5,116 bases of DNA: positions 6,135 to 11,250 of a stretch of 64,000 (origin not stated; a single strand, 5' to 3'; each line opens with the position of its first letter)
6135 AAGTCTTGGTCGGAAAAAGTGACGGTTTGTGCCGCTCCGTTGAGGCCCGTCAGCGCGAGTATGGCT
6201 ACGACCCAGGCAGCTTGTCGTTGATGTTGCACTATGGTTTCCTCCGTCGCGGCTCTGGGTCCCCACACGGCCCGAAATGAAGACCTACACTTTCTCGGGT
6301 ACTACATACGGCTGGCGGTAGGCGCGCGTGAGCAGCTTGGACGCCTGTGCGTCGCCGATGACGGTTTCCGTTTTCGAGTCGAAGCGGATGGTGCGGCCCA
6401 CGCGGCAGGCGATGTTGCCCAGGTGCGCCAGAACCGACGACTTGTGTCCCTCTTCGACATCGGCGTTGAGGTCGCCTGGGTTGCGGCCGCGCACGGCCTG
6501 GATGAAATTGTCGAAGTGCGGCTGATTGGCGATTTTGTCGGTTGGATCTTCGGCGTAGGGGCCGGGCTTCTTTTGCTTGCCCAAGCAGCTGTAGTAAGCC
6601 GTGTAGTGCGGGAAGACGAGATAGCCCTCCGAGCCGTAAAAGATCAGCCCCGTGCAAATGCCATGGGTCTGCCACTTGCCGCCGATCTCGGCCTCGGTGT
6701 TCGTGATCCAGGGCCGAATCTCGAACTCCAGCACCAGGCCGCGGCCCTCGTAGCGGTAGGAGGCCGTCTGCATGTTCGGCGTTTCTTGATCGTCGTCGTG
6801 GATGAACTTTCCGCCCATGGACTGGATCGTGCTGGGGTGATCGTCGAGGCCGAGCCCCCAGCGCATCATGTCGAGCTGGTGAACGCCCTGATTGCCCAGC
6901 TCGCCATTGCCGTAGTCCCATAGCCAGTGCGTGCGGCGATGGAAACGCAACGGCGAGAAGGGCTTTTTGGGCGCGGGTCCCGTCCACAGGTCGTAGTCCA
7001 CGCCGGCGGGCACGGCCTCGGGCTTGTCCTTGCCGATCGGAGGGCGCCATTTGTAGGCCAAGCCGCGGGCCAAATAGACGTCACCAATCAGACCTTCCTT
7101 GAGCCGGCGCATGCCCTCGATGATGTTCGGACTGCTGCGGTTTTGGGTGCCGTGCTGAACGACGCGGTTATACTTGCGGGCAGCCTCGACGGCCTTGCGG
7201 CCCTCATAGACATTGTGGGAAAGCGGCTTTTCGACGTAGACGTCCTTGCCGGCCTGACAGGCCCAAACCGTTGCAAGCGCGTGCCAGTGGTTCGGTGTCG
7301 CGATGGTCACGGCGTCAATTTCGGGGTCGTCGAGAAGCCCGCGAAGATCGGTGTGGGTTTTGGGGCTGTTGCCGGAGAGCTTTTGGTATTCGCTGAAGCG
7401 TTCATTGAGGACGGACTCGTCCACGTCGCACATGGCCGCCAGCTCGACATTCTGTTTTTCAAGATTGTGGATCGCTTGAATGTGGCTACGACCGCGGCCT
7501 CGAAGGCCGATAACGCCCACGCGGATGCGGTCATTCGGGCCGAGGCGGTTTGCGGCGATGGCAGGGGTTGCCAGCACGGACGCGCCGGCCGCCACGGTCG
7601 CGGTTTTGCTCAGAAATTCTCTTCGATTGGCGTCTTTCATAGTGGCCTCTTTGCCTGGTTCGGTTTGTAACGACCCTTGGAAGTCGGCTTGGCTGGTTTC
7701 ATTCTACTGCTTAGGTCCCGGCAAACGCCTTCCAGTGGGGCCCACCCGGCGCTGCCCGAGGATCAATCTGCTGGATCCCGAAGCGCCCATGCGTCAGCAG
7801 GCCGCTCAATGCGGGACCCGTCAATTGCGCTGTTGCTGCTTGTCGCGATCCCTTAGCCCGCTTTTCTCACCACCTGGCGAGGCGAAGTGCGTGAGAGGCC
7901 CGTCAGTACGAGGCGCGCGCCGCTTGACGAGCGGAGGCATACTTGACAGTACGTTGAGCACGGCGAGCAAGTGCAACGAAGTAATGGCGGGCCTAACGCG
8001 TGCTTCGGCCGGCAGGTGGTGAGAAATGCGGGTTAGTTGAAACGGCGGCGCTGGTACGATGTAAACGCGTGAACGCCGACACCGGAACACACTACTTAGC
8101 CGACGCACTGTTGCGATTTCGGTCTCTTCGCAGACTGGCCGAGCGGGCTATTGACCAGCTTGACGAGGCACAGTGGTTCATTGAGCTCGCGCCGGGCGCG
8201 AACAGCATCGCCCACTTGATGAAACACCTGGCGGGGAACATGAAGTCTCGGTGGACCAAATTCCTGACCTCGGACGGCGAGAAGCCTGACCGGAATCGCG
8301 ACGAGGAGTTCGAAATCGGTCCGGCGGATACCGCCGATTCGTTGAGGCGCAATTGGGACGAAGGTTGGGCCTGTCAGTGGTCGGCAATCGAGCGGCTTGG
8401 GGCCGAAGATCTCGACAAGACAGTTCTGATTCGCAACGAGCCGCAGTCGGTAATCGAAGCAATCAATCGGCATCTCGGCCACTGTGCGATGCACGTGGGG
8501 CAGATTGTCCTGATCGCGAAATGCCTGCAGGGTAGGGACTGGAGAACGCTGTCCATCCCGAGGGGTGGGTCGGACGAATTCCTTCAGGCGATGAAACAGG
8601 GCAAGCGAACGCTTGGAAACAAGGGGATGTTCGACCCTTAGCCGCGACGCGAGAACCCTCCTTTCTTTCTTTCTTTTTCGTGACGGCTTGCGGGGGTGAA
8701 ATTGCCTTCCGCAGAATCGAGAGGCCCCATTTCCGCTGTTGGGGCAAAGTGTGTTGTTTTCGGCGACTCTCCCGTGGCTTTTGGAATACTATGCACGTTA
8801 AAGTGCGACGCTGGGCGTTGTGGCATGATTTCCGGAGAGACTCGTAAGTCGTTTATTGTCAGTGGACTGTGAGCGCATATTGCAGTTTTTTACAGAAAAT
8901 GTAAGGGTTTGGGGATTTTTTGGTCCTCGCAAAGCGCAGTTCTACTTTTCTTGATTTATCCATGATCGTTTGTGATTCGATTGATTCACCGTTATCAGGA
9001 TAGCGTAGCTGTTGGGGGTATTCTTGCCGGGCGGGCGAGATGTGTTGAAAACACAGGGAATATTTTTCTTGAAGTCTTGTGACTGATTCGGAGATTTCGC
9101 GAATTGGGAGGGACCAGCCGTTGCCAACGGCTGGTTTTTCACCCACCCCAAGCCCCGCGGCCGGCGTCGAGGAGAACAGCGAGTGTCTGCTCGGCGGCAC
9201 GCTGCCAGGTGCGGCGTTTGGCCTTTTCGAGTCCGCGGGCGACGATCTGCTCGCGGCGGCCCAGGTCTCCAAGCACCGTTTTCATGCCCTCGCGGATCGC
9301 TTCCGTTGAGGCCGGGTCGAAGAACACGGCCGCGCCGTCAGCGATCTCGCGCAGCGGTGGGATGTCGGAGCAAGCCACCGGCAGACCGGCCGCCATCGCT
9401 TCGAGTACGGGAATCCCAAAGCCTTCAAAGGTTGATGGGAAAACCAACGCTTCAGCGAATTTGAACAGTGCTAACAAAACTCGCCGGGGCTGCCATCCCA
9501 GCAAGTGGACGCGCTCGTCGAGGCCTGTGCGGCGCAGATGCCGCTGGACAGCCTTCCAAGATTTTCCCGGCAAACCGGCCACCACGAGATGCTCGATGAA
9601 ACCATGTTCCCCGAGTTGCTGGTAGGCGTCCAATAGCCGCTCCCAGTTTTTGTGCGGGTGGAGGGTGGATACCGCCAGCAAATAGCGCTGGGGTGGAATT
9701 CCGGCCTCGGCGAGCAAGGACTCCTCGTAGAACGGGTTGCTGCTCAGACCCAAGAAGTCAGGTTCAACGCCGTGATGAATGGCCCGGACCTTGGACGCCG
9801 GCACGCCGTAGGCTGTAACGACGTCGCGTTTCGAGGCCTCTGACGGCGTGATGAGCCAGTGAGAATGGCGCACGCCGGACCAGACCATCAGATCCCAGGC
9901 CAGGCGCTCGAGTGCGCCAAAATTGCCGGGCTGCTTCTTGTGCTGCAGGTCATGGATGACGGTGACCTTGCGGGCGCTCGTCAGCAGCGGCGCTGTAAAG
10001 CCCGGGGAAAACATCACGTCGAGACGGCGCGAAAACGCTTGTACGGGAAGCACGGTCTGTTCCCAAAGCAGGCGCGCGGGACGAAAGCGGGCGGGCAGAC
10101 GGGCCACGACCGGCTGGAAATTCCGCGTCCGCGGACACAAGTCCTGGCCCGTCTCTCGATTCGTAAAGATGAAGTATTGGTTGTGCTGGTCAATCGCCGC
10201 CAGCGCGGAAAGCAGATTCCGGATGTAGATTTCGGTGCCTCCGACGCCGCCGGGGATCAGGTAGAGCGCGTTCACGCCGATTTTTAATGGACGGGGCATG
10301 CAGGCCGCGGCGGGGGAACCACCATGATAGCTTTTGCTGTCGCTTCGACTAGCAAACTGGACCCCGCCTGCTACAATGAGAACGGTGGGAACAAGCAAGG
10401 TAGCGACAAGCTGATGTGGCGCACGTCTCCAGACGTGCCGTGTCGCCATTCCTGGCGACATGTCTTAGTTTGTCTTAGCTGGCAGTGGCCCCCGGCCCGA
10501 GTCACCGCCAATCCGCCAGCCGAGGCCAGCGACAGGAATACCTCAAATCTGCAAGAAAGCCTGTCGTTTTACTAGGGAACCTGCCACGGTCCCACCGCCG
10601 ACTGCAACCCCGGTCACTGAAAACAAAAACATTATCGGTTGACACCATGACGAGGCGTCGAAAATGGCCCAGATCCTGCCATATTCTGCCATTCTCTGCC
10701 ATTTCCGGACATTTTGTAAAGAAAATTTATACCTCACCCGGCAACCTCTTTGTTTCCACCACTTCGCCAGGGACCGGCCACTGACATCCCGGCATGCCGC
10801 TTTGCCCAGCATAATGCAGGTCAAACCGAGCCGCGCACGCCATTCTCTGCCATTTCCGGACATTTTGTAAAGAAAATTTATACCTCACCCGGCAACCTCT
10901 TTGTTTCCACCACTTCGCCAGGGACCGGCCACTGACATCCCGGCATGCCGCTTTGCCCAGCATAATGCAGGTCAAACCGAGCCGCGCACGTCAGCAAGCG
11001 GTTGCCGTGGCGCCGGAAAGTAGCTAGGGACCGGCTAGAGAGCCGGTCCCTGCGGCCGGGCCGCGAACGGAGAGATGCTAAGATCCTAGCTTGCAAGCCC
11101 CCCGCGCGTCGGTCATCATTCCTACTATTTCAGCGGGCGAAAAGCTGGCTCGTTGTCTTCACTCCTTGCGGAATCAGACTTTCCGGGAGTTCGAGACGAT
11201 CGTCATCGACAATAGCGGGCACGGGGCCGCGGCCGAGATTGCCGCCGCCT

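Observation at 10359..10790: Unannotated ~430-bp element in two diverged copies (also 18271-18693) with its own promoter and conserved RNA-like stems; best candidate for a new ncRNA or mobile non-coding family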

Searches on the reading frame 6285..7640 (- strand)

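Call 12: search_protein_families(library=pfam, proteins=[window:6285-7640:-])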
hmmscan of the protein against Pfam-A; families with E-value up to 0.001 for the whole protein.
window:6285-7640:- (451 aa): 3 families
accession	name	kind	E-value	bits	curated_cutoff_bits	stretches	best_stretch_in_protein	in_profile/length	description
PF19051.5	GFO_IDH_MocA_C2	-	6.1e-27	95.2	23.3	2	203-285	39-123/254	Oxidoreductase family, C-terminal alpha/beta domain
PF01408.29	GFO_IDH_MocA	-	1.2e-18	68.4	24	1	39-164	1-119/120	Oxidoreductase family, NAD-binding Rossmann fold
PF22725.1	GFO_IDH_MocA_C3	-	2.6e-07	31.1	27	1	235-301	31-95/124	GFO/IDH/MocA C-terminal domain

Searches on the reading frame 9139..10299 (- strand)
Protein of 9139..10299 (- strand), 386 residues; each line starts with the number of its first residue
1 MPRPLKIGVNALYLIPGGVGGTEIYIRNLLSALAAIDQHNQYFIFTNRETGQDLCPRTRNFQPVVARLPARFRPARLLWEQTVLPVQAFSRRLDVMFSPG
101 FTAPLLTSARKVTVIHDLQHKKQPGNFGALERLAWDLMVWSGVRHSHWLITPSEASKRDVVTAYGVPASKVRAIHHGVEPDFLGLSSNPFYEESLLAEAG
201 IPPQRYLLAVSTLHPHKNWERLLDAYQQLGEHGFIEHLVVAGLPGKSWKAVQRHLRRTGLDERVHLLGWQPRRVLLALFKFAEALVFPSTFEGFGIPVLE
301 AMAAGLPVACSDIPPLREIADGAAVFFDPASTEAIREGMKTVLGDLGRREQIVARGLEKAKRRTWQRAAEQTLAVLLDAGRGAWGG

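Call 12: search_protein_families(library=pfam, proteins=[window:9139-10299:-])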
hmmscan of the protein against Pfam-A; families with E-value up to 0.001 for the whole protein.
window:9139-10299:- (386 aa): 5 families
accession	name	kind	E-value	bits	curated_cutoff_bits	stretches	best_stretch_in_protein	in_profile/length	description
PF00534.26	Glycos_transf_1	-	1.6e-25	90.1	26.4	1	203-356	14-169/172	Glycosyl transferases group 1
PF13692.12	Glyco_trans_1_4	-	2.8e-21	76.7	27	1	205-345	2-142/142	Glycosyl transferases group 1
PF13439.12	Glyco_transf_4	-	7.8e-17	62.3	28.5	1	19-181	1-169/170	Glycosyltransferase Family 4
PF20706.3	GT4-conflict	-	5.1e-08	32.7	26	1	223-312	218-312/385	Family 4 Glycosyltransferase in conflict systems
PF13524.12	Glyco_trans_1_2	-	0.00025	21.5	25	1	237-373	16-143/144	Glycosyl transferase-like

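Call 14: find_encoding_contigs(protein=window:9139-10299:-, flank=10000, max_places=10)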
Protein window:9139-10299:- (386 aa): no gene with exactly this product is on record in the collection.

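Call 40: find_homologous_proteins(query=window:9139-10299:-, max_evalue=1e-60)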
Query window:9139-10299:- (386 aa): 3736 proteins with E <= 1e-60 among 8000 candidates; the best 120 are listed.
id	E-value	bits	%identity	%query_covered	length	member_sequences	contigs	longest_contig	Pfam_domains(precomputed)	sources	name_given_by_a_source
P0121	1.6e-232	789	91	99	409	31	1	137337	PF00534.27,PF13439.13,PF20706.4,PF13692.13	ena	-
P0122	9.7e-231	784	90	99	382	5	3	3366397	PF00534.27,PF13439.13,PF20706.4,PF13692.13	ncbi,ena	-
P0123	1.5e-226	770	87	99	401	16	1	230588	PF00534.27,PF13439.13,PF20706.4,PF13692.13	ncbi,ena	-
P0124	6.0e-170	583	91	74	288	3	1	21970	PF00534.27,PF13439.13,PF20706.4,PF13692.13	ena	-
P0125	1.5e-166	572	67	99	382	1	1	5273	PF00534.27,PF13579.13,PF13524.13,PF13439.13,PF20706.4,PF13692.13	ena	-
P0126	3.5e-166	571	66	99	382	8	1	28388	PF00534.27,PF13579.13,PF13524.13,PF13439.13,PF20706.4,PF13692.13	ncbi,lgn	ncbi:MAG: glycosyltransferase family 1 protein [Bryobacterales bacterium]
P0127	3.4e-165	568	66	99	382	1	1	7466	PF00534.27,PF13524.13,PF13439.13,PF20706.4,PF13692.13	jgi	jgi:glycosyltransferase involved in cell wall biosynthesis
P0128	1.8e-164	565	66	99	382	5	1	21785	PF00534.27,PF13524.13,PF13439.13,PF20706.4,PF13692.13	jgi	jgi:glycosyltransferase involved in cell wall biosynthesis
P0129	2.8e-164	565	66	99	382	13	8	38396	PF00534.27,PF13524.13,PF13439.13,PF20706.4,PF13692.13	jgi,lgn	jgi:glycosyltransferase involved in cell wall biosynthesis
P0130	8.6e-164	563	66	99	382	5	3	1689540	PF00534.27,PF13439.13,PF20706.4,PF13692.13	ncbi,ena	-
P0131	2.9e-163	561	66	99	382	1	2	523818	PF00534.27,PF13439.13,PF20706.4,PF13692.13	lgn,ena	-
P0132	4.7e-163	561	66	99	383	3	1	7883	PF00534.27,PF13579.13,PF13524.13,PF13439.13,PF20706.4,PF13692.13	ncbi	-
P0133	1.4e-161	556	65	99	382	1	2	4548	PF00534.27,PF13524.13,PF13439.13,PF20706.4,PF13692.13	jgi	jgi:glycosyltransferase involved in cell wall biosynthesis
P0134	2.3e-161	555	66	99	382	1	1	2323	PF00534.27,PF13524.13,PF13439.13,PF20706.4,PF13692.13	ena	-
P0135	1.2e-160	553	66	99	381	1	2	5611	PF00534.27,PF13524.13,PF13439.13,PF20706.4,PF13692.13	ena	-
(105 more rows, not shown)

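Call 41: find_encoding_contigs(protein=P0122, flank=6000, max_places=3)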
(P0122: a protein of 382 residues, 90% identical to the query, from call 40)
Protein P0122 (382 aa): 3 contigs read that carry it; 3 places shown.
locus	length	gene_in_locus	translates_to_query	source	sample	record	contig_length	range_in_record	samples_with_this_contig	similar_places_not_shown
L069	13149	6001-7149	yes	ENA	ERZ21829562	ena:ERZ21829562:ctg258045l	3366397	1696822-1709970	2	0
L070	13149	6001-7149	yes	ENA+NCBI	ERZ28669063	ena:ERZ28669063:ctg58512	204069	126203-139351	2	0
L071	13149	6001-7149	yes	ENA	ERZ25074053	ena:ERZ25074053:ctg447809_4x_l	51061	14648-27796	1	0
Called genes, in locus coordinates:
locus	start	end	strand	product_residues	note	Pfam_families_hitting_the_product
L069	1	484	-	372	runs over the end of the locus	PF13439:Glyco_transf_4, PF00534:Glycos_transf_1, PF13692:Glyco_trans_1_4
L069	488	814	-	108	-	-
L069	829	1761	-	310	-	PF13276:HTH_21 (faint), PF00665:rve, PF13683:rve_3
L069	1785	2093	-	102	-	PF01527:HTH_Tnp_1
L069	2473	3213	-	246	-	PF13641:Glyco_tranf_2_3 (weak), PF00535:Glycos_transf_2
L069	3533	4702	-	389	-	PF14294:DUF4372, PF01609:DDE_Tnp_1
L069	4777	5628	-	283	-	PF00535:Glycos_transf_2, PF13641:Glyco_tranf_2_3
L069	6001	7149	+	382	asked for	PF13439:Glyco_transf_4, PF00534:Glycos_transf_1, PF20706:GT4-conflict, PF13692:Glyco_trans_1_4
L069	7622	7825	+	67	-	PF00873:ACR_tran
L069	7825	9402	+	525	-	PF00873:ACR_tran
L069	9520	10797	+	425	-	PF00873:ACR_tran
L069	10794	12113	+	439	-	PF25917:BSH_RND, PF25919:BSH_CusB (weak), PF25973:BSH_CzcB, PF25954:Beta-barrel_RND_2, PF25975:CzcB_C, PF25989:YknX_C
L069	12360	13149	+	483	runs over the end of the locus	PF02321:OEP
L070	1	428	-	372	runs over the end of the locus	PF13439:Glyco_transf_4, PF00534:Glycos_transf_1, PF13692:Glyco_trans_1_4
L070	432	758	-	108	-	-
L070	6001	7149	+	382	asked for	PF13439:Glyco_transf_4, PF00534:Glycos_transf_1, PF20706:GT4-conflict, PF13692:Glyco_trans_1_4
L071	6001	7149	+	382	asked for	PF13439:Glyco_transf_4, PF00534:Glycos_transf_1, PF20706:GT4-conflict, PF13692:Glyco_trans_1_4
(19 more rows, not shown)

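Call 42: find_encoding_contigs(protein=P0121, flank=6000, max_places=3)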
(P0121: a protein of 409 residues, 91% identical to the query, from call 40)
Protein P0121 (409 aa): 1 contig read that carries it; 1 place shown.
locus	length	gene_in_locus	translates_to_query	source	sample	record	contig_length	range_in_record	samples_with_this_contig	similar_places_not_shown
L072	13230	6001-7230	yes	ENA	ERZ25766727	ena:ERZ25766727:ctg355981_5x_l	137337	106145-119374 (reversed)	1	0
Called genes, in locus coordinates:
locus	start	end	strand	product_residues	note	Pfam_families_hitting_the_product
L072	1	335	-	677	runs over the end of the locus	PF02737:3HCDH_N, PF00725:3HCDH, PF00378:ECH_1, PF16113:ECH_2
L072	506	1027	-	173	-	-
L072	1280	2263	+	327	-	PF00730:HhH-GPD (weak)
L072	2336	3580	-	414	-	PF00144:Beta-lactamase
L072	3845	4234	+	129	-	PF00076:RRM_1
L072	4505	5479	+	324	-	PF00753:Lactamase_B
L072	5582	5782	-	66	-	-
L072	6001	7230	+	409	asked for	PF13439:Glyco_transf_4, PF00534:Glycos_transf_1, PF13692:Glyco_trans_1_4, PF20706:GT4-conflict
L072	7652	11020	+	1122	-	PF13620:CarboxypepD_reg, PF13715:CarbopepD_reg_2, PF25183:OMP_b-brl_4, PF00593:TonB_dep_Rec_b-barrel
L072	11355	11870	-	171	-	-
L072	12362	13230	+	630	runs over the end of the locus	PF00884:Sulfatase, PF16347:SGSH_C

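Call 91: find_encoding_contigs(protein=P0123, flank=5000, max_places=4)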
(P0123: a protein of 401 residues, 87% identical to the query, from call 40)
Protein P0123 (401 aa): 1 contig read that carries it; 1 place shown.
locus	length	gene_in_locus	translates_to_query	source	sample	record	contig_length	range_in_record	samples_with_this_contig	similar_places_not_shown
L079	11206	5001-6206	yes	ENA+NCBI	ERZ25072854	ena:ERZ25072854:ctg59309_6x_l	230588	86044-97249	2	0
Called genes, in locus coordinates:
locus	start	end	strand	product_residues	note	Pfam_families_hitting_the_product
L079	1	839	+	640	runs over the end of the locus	PF06480:FtsH_ext, PF06068:TIP49 (weak), PF00004:AAA, PF07728:AAA_5 (weak), PF17862:AAA_lid_3, PF01434:Peptidase_M41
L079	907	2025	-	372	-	PF13439:Glyco_transf_4, PF20706:GT4-conflict (weak), PF00534:Glycos_transf_1, PF13692:Glyco_trans_1_4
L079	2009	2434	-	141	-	PF10066:DUF2304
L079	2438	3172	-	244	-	PF13641:Glyco_tranf_2_3 (weak), PF00535:Glycos_transf_2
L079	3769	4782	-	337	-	PF00535:Glycos_transf_2, PF13641:Glyco_tranf_2_3, PF13632:Glyco_trans_2_3 (weak)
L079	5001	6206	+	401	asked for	PF13439:Glyco_transf_4, PF00534:Glycos_transf_1, PF13692:Glyco_trans_1_4, PF20706:GT4-conflict (weak)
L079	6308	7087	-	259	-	-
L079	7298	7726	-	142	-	PF16347:SGSH_C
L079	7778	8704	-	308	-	PF00884:Sulfatase, PF01663:Phosphodiest (faint)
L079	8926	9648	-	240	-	PF03544:TonB_C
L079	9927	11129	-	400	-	-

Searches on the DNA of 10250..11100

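Call 8: search_rna_families(source=window, start=10250, end=11100, threshold=evalue, max_evalue=10)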
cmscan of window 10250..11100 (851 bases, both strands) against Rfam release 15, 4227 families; matches with E-value up to 10: 4.
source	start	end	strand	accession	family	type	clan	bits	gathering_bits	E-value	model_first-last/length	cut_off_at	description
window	11027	11050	+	RF02814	Sso133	Gene; sRNA;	-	16.8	44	2.4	33-56/73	no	Sulfolobus sRNA133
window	11027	11050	+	RF03560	mir-3926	Gene; miRNA;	-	15.9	82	8.4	1-63/63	no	mir-3926 microRNA precursor family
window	10984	11019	+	RF01550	TB8Cs3H1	Gene; snRNA; snoRNA; HACA-box;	-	14.8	45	4.1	14-49/63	no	Trypanosomatid snoRNA TB8Cs3H1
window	10396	10466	+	RF02770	Ysr224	Gene; sRNA;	-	13.1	70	7.8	1-107/107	no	Yersinia sRNA 224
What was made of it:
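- On Any Rfam 15 family: E<=10 on copy A gives only chance-level hits of 13-17 bits (call 8).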
